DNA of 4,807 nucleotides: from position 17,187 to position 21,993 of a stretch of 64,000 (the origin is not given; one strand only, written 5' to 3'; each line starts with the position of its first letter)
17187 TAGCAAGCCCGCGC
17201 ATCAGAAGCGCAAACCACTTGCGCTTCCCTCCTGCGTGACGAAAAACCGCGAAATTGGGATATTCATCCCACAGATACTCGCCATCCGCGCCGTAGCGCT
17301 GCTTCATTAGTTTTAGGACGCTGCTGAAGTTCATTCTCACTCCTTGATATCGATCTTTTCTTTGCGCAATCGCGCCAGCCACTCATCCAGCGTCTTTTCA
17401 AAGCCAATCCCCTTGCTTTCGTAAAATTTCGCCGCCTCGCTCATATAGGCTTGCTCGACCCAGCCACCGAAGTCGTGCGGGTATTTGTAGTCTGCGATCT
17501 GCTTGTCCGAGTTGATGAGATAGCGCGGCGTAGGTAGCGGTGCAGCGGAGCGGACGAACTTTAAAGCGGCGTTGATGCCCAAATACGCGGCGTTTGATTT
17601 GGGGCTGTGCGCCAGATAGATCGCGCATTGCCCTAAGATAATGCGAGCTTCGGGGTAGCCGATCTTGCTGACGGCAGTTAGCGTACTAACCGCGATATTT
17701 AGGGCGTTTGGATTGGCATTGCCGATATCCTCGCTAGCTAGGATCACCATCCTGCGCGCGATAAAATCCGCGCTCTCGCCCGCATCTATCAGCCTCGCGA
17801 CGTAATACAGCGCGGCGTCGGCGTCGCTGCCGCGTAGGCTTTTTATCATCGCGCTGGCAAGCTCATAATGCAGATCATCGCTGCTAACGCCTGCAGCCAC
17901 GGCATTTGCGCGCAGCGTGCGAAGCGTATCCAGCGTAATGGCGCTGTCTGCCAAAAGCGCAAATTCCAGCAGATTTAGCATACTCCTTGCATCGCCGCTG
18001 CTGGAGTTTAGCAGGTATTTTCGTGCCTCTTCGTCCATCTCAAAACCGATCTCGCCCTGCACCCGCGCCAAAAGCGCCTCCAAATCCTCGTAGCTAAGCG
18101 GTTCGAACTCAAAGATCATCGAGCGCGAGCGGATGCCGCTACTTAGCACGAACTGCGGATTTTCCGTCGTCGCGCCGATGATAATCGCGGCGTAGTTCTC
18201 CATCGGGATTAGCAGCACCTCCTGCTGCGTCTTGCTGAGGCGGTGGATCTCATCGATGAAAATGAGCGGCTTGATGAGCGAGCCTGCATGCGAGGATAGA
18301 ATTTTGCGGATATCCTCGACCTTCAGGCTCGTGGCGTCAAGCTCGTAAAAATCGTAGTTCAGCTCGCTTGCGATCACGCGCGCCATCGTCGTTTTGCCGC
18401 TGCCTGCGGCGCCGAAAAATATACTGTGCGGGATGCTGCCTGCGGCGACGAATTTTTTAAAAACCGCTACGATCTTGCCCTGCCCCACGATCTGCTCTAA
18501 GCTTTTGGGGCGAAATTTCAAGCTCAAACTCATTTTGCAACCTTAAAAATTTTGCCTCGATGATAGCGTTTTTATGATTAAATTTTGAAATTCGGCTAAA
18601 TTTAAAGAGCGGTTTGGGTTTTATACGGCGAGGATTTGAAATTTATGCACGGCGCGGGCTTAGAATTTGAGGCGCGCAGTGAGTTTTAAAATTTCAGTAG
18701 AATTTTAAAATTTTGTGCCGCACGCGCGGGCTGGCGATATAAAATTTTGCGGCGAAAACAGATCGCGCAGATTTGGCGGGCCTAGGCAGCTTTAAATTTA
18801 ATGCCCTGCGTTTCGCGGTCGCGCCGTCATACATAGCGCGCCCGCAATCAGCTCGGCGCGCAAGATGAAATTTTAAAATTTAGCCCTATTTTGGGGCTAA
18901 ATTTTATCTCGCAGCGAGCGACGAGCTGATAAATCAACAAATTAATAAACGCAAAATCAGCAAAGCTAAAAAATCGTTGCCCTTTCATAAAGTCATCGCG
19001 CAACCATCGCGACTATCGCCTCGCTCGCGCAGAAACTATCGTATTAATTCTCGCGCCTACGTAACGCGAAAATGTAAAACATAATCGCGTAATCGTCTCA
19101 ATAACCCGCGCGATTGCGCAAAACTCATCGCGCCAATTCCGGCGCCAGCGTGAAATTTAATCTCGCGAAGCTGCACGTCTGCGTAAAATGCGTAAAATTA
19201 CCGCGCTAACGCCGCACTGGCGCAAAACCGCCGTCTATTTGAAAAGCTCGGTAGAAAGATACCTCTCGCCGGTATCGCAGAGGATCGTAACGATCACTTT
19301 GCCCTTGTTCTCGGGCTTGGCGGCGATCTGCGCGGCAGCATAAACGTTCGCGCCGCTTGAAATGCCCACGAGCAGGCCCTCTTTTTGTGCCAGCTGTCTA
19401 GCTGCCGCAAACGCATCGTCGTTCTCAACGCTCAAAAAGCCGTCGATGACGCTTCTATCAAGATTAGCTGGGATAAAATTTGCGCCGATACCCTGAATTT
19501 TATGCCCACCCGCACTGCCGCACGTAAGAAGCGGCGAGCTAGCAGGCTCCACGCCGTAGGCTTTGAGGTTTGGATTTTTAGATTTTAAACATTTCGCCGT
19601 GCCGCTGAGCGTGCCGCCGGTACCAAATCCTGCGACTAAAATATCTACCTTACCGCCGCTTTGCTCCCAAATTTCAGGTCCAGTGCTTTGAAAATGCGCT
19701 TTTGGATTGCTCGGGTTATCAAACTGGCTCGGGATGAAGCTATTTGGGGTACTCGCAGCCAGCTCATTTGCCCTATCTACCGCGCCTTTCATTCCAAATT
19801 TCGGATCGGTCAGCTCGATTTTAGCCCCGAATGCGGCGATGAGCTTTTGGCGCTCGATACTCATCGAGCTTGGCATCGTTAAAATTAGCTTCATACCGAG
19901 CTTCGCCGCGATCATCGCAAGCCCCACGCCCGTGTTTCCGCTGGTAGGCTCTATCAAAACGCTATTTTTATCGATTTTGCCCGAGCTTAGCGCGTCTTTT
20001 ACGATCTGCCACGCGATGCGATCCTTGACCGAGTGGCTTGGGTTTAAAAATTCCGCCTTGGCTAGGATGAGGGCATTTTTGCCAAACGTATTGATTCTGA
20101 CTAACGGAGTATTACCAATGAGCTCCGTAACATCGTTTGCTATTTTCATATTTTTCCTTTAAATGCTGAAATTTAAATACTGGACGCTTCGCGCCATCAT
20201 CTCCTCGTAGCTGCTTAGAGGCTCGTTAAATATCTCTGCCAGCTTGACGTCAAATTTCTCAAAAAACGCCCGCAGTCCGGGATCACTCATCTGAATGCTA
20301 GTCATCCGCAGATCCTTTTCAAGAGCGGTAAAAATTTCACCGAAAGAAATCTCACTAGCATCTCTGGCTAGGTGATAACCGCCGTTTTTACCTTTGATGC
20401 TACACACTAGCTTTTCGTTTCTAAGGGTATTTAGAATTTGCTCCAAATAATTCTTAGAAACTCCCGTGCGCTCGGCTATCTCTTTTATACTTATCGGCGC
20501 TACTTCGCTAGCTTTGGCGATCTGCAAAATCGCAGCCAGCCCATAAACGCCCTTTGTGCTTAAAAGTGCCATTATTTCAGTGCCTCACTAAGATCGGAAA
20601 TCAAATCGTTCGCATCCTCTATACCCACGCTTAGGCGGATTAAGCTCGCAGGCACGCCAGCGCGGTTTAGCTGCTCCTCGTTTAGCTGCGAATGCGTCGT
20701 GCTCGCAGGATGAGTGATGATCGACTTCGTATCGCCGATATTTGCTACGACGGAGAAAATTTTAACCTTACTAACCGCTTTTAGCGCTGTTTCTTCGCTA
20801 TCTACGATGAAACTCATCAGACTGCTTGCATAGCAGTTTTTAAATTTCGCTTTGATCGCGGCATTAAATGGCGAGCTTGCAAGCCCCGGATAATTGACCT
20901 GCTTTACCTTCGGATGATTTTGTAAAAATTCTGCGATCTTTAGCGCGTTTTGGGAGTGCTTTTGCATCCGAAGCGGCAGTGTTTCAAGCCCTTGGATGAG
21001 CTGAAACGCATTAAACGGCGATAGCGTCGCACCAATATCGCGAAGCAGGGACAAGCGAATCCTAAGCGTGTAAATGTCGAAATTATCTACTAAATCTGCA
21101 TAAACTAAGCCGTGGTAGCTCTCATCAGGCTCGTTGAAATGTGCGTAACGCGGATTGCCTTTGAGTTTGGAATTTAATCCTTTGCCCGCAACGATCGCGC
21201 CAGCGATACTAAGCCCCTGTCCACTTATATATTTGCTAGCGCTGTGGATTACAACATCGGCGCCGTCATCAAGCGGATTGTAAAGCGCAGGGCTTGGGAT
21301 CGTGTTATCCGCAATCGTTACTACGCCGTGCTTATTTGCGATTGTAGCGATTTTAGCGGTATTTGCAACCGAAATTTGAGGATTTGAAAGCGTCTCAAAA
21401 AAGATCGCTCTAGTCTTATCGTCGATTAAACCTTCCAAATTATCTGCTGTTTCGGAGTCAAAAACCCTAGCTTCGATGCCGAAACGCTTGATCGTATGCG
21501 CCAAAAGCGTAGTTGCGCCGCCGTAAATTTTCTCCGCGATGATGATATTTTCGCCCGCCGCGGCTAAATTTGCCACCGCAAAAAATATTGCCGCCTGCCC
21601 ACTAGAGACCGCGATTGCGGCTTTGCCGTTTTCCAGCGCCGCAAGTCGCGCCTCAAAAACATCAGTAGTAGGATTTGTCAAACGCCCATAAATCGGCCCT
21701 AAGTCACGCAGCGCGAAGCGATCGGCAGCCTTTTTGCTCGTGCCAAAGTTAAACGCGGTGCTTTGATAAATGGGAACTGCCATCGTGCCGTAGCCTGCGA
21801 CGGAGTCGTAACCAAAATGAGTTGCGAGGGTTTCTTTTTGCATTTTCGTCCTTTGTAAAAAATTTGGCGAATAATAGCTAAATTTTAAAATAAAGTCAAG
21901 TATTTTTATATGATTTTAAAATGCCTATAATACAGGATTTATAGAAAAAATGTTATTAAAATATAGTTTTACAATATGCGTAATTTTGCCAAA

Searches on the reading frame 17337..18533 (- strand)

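Call 6: search_protein_families(library=pfam, proteins=[window:17337-18533:-])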
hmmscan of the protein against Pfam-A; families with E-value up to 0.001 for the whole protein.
window:17337-18533:- (398 aa): 9 families
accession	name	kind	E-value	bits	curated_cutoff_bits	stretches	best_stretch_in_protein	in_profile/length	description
PF12002.13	MgsA_C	-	9.1e-53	179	27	1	235-389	1-166/167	MgsA AAA+ ATPase C terminal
PF05496.18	RuvB_N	-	9.2e-17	61.7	27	1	8-122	2-120/159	Holliday junction DNA helicase RuvB P-loop domain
PF16193.11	AAA_assoc_2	-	2.4e-15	57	34.3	1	163-234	4-81/81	AAA C-terminal domain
PF00004.35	AAA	-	9.9e-15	55.6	21.2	1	38-137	2-122/131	ATPase family associated with various cellular activities (AAA)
PF13173.12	AAA_14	-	4.2e-07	30.5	27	1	38-150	6-127/129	AAA domain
PF13401.12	AAA_22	-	5.6e-05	23.9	27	0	38-71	9-45/130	AAA domain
PF13177.12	DNA_pol3_delta2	-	6.3e-05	23.4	27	0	65-146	76-160/161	DNA polymerase III, delta subunit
PF01078.27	Mg_chelatase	-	0.00024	21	20.3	0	12-57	2-45/207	Magnesium chelatase, subunit ChlI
PF07726.17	AAA_3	-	0.00096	19.5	27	0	36-126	1-101/131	ATPase family associated with various cellular activities (AAA)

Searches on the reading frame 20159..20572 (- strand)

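Call 25: search_protein_families(library=pfam, proteins=[window:20159-20572:-], max_evalue=0.00001)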
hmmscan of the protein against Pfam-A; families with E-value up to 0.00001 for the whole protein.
window:20159-20572:- (137 aa): 1 family
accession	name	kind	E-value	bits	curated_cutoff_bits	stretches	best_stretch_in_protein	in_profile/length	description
PF02082.26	Rrf2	-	1.4e-27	96.9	30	1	4-93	1-90/132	Iron-dependent Transcriptional regulator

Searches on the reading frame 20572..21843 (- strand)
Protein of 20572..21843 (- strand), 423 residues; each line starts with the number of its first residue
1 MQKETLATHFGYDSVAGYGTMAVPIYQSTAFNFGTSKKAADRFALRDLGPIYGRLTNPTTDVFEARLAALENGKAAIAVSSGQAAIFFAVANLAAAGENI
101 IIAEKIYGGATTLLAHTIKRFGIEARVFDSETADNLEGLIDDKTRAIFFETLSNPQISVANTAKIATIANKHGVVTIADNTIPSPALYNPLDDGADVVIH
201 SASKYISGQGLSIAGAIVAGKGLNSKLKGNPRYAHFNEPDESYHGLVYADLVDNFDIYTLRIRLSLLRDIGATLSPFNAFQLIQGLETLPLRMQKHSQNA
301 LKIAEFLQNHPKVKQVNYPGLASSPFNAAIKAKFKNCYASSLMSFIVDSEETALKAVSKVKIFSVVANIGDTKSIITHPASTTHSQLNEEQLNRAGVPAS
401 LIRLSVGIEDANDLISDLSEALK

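Call 25: search_protein_families(library=pfam, proteins=[window:20572-21843:-], max_evalue=0.00001)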
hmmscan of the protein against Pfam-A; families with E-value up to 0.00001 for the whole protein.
window:20572-21843:- (423 aa): 2 families
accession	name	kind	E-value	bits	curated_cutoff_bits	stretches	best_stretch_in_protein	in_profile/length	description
PF01053.26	Cys_Met_Meta_PP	-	3.2e-121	404.9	27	1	4-423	1-381/381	Cys/Met metabolism PLP-dependent enzyme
PF00155.27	Aminotran_1_2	-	7.1e-06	25.9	19.7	0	56-180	40-186/361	Aminotransferase class I and II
